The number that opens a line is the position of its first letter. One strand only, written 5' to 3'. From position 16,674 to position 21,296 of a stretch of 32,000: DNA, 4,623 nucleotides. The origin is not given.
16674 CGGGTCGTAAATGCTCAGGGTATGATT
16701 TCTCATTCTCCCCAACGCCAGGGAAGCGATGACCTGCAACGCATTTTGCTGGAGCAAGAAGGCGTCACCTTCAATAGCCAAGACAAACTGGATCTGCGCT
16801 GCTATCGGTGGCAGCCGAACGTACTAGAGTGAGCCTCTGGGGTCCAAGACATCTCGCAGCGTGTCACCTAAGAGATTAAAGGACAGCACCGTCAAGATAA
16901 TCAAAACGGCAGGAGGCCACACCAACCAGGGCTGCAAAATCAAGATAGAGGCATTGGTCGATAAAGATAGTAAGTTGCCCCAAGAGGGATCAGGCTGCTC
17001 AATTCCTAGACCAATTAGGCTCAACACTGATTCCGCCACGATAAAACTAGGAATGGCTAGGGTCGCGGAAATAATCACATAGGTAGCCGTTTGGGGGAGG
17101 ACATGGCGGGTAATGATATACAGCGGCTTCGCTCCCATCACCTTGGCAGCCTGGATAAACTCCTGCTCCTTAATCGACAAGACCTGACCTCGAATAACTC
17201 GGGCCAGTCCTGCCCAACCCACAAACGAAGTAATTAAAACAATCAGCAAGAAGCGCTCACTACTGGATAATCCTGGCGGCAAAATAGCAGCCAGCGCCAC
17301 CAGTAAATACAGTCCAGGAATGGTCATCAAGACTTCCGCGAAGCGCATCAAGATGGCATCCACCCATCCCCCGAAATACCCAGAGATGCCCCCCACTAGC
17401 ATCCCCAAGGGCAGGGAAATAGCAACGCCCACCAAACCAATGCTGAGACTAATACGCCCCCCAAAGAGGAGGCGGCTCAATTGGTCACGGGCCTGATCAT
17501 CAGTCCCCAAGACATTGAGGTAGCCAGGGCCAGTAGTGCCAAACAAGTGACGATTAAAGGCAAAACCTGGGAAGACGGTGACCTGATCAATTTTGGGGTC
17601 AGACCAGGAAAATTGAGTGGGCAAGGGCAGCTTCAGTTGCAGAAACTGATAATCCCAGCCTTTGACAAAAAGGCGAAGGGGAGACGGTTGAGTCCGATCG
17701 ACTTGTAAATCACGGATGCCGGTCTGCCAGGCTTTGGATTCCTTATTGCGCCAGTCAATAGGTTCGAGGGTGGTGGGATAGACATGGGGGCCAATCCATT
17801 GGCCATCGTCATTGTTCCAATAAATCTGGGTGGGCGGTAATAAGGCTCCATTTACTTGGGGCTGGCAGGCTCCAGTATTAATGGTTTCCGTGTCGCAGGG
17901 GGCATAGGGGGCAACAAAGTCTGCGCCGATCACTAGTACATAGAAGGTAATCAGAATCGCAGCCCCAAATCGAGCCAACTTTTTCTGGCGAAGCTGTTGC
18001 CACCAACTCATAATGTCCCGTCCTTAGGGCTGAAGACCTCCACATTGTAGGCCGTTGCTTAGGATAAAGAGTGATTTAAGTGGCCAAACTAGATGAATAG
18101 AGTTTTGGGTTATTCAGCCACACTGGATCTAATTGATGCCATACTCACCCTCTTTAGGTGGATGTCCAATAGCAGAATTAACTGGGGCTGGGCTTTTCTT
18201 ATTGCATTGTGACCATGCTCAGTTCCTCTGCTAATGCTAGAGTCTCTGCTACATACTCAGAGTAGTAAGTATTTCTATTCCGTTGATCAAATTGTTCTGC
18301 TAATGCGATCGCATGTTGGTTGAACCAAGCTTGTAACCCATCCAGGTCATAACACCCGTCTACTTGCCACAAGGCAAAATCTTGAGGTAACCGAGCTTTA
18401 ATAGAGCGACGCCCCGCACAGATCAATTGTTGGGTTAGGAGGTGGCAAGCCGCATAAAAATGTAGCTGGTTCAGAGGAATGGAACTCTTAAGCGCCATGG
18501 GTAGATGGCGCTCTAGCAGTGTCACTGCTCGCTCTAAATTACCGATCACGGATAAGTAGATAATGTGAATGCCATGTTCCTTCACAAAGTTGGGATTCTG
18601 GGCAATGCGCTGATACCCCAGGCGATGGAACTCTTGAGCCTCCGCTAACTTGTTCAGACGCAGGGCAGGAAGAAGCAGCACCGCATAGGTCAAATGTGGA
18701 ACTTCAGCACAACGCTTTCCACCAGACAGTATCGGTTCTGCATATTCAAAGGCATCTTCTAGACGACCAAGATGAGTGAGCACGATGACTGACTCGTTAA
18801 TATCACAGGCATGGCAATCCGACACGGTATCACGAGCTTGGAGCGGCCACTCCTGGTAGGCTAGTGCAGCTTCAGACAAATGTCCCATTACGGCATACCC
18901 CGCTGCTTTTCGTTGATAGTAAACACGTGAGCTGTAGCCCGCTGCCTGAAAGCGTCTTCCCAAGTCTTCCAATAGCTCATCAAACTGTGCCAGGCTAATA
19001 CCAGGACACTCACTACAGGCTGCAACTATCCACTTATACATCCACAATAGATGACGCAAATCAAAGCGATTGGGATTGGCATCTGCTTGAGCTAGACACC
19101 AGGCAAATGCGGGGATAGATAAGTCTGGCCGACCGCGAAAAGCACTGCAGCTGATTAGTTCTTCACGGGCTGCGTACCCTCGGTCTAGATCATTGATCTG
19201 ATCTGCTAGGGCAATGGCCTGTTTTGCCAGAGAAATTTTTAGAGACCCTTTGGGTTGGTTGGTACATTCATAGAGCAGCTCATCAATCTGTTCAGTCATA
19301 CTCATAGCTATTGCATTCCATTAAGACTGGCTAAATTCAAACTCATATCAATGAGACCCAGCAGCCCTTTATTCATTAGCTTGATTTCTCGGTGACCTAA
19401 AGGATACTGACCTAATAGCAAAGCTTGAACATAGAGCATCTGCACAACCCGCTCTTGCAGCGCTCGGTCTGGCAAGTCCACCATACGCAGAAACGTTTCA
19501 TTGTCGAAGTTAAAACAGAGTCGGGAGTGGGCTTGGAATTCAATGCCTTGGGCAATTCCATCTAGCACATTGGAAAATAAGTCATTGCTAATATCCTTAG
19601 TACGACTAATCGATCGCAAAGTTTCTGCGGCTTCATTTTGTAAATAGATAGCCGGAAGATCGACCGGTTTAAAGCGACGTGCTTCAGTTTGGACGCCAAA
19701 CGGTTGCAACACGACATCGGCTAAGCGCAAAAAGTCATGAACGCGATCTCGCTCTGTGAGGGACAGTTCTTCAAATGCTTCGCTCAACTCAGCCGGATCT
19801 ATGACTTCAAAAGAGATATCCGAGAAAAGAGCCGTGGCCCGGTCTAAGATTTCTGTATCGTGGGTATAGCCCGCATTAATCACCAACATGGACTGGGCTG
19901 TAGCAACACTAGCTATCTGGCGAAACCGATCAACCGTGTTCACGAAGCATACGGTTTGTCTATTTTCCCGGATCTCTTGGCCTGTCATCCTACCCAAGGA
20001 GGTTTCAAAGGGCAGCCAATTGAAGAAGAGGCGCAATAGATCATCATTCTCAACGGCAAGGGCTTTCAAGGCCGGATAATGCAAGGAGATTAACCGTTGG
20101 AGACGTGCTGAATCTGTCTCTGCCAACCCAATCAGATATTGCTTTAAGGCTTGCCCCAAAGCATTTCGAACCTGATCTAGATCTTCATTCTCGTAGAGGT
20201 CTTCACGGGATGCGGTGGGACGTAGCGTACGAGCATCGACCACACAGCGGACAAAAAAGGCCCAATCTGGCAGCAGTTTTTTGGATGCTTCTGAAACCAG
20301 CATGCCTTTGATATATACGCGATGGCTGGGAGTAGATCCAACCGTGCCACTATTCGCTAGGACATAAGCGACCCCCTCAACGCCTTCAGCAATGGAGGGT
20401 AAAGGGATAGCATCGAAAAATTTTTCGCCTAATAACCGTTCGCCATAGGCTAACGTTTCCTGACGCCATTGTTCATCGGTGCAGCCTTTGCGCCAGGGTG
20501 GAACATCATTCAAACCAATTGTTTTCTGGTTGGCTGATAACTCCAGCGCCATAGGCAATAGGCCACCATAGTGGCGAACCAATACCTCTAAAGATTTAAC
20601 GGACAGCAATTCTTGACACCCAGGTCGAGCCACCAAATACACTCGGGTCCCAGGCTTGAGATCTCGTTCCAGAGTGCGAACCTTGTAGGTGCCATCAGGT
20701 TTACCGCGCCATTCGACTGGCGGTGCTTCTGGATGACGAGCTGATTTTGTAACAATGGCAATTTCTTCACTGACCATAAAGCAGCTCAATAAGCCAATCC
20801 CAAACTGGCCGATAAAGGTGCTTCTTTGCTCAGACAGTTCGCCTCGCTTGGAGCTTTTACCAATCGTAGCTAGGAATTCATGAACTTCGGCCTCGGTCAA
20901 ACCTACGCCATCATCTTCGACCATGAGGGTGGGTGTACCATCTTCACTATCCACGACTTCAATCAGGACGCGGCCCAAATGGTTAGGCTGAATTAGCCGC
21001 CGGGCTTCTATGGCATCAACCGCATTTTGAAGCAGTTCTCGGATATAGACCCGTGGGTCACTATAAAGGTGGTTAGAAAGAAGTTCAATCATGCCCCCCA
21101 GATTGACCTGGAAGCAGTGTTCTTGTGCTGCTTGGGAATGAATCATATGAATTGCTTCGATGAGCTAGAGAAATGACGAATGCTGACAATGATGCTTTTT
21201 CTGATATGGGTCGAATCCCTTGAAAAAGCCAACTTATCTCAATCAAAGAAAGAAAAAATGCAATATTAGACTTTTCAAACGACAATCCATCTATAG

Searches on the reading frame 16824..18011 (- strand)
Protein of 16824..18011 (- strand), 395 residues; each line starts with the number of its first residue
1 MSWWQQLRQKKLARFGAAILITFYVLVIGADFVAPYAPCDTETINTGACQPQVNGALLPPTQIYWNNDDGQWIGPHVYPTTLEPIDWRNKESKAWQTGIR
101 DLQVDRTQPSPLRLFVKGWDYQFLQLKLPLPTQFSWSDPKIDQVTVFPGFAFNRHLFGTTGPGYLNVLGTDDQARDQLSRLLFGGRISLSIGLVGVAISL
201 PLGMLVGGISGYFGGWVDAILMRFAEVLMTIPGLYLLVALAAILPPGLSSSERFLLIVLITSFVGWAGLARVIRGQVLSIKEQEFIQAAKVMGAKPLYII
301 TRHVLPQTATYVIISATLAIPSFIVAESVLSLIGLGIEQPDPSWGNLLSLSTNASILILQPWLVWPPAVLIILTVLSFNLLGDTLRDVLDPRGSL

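Call 34: search_protein_families(library=pfam, proteins=[window:16824-18011:-], max_evalue=0.001)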
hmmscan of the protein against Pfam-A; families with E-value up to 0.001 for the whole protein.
window:16824-18011:- (395 aa): 2 families
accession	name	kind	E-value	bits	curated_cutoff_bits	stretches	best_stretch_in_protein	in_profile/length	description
PF00528.27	BPD_transp_1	-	3.2e-31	108.9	26.4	1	203-392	1-181/184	Binding-protein-dependent transport system inner membrane component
PF12911.12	OppC_N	-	5.6e-08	33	23.9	1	4-41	7-44/53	N-terminal TM domain of oligopeptide transport permease C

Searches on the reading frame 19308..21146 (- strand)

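Call 3: search_protein_families(library=pfam, proteins=[window:19308-21146:-], max_evalue=0.1)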
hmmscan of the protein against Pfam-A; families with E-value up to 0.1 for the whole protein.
window:19308-21146:- (612 aa): 4 families
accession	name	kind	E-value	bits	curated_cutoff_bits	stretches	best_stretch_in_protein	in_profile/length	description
PF13589.12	HATPase_c_3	-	1.9e-10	41.3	25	1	35-136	7-95/137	Histidine kinase-, DNA gyrase B-, and HSP90-like ATPase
PF02518.31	HATPase_c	-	1.6e-05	25.7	26.4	1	35-127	10-85/111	Histidine kinase-, DNA gyrase B-, and HSP90-like ATPase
PF00183.23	HSP90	-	0.00012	21.7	24.4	1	276-333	156-213/518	Hsp90 protein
PF25794.1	SACS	-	0.012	15.8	32.8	1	28-134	15-121/247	Sacsin domain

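Call 4: search_protein_families(library=ncbifam, proteins=[window:19308-21146:-], max_evalue=0.1)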
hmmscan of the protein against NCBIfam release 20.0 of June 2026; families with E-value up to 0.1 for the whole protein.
window:19308-21146:- (612 aa): 7 families
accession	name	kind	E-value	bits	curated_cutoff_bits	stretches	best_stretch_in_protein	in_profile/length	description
NF010683.0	PRK14083.1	equivalog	1.3e-220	734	455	1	7-604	3-597/604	HSP90 family protein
NF003555.1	PRK05218.1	equivalog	3e-47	161.4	371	1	9-382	2-390/614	molecular chaperone HtpG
NF047352.1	P_loop_sacsin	domain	3.5e-12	46.6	50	1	34-131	3-79/80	sacsin N-terminal ATP-binding-like domain-containing protein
NF003218.0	PRK04184.1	equivalog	5.4e-07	28.5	274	1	34-126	40-125/539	DNA topoisomerase VI subunit B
NF050001.1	restrict_BbrUII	equivalog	1.1e-06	27.5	550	1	21-137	11-118/659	BbrUII/HgiDII family restriction enzyme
TIGR01052.1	top6b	equivalog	0.00092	17.7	380.7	1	34-126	32-115/488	DNA topoisomerase VI subunit B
NF008424.0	PRK11253.1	equivalog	0.069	12.2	378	0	419-478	7-66/308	muramoyltetrapeptide carboxypeptidase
